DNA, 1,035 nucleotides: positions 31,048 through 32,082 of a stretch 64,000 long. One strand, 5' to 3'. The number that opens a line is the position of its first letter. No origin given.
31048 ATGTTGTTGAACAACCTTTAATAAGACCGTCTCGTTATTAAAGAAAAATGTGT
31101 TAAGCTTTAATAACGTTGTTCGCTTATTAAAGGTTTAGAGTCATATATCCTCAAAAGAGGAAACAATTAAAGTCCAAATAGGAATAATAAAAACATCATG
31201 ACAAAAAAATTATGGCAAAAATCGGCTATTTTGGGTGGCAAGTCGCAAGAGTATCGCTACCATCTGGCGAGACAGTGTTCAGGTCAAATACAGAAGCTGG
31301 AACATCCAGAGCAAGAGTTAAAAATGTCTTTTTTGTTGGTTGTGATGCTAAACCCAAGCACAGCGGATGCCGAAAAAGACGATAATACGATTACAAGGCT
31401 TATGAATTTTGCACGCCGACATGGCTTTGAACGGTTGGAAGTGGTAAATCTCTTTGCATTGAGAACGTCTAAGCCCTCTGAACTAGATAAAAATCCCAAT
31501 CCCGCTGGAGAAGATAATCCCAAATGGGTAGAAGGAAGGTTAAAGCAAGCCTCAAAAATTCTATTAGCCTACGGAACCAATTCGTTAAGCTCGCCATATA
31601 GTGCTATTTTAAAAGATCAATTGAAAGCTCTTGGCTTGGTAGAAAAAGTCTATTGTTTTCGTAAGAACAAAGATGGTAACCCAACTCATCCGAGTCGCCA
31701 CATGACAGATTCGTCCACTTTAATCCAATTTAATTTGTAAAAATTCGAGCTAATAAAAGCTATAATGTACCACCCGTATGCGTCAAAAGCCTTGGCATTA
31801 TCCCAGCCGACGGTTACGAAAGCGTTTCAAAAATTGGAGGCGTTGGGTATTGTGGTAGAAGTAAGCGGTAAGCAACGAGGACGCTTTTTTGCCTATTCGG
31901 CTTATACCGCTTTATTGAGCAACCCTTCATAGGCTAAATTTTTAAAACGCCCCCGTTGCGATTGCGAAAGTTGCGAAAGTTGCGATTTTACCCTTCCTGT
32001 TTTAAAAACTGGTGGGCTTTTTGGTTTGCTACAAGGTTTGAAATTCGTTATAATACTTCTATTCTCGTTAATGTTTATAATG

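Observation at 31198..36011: DUF1643 protein, small wHTH ORF and a 1351-aa DSR2-like SIR2 protein, with a textbook promoter, a uORF and a tandem 9-mer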

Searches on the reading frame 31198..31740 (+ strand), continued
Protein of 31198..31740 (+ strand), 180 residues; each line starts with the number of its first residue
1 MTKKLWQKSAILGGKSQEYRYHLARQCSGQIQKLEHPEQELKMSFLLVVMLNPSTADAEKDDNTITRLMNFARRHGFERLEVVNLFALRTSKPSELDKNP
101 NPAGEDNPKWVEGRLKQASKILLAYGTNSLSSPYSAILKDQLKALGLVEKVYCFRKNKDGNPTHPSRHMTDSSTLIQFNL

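Call 78: get_annotated_region(hit=H36, flank=7000)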
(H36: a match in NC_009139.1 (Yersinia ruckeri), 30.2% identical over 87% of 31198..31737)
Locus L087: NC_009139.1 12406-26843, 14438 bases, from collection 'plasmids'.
description: Yersinia ruckeri plasmid pYR1, complete sequence
organism: Yersinia ruckeri (NCBI taxid 29486)
taxonomy: Bacteria; Pseudomonadota; Gammaproteobacteria; Enterobacterales; Yersiniaceae; Yersinia; Yersinia ruckeri
host: -; source: -; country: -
typing (MOB-suite, as given by PLSDB): conjugative; replicon IncC; relaxase MOBH,MOBH; mating-pair formation MPF_F
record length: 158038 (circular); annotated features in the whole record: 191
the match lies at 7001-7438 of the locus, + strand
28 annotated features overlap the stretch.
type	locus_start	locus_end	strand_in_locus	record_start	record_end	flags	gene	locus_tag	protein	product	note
CDS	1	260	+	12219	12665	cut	-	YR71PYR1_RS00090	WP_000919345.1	Fe3+-siderophore ABC transporter permease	-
CDS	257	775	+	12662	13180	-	-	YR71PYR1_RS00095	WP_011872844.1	hypothetical protein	-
CDS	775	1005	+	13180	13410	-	-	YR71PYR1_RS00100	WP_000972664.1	hypothetical protein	-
CDS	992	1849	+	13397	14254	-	-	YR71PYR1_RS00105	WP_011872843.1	hypothetical protein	-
CDS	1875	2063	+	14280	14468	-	-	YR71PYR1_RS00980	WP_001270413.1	hypothetical protein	-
CDS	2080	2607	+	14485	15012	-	-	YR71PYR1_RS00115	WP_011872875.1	thermonuclease family protein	-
CDS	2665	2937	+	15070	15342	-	-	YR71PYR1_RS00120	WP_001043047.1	HU family DNA-binding protein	GO:0030261 - chromosome condensation [Evidence IEA]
CDS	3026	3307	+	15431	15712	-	-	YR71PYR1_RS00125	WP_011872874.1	hypothetical protein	-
CDS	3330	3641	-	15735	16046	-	-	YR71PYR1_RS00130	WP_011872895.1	hypothetical protein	-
CDS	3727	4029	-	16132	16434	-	-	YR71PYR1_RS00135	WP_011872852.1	XRE family transcriptional regulator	-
CDS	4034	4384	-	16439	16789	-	-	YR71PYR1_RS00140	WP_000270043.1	type II toxin-antitoxin system RelE/ParE family toxin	-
CDS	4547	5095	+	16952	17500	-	-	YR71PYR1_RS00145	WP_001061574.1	transcriptional regulator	-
CDS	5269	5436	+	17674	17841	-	-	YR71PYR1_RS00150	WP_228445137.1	hypothetical protein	-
CDS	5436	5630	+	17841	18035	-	-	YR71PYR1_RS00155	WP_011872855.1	hypothetical protein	-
CDS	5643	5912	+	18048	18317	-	-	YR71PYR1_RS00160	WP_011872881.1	hypothetical protein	-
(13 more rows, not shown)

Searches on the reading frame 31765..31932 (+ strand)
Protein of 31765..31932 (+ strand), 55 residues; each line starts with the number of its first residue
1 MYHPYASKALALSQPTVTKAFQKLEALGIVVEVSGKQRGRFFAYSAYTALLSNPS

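Call 6: search_protein_families(library=pfam, proteins=[window:31765-31932:+], max_evalue=0.01)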
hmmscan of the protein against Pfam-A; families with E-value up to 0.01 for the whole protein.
window:31765-31932:+ (55 aa): 3 families
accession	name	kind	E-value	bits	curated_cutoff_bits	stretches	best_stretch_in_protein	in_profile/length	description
PF12802.13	MarR_2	-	0.006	17.2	27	1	7-36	27-56/61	MarR family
PF00126.33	HTH_1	-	0.007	16.7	26.6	1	6-26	19-39/60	Bacterial regulatory helix-turn-helix protein, lysR family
PF13412.12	HTH_24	-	0.0098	15.9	21.9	0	7-30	24-47/48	Winged helix-turn-helix DNA-binding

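Call 7: search_protein_families(library=padloc, proteins=[window:31765-31932:+], max_evalue=0.01)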
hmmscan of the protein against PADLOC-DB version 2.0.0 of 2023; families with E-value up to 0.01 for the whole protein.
window:31765-31932:+ (55 aa): 1 family
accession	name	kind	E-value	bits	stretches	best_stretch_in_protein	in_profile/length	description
PDLC03963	SoFic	-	1.8e-06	25.6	1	6-52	313-359/361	-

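Call 20: search_protein_families(library=ncbifam, proteins=[window:31765-31932:+], max_evalue=0.01)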
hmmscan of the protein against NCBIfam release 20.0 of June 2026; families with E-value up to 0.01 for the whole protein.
window:31765-31932:+ (55 aa): 2 families
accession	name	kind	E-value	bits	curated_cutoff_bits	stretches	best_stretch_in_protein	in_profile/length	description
TIGR00122.1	birA_repr_reg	equivalog_domain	0.0083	16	70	0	7-36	20-49/69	biotin operon repressor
TIGR02424.1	TF_pcaQ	equivalog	0.0097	14.8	303.8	1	6-28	23-45/300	pca operon transcription factor PcaQ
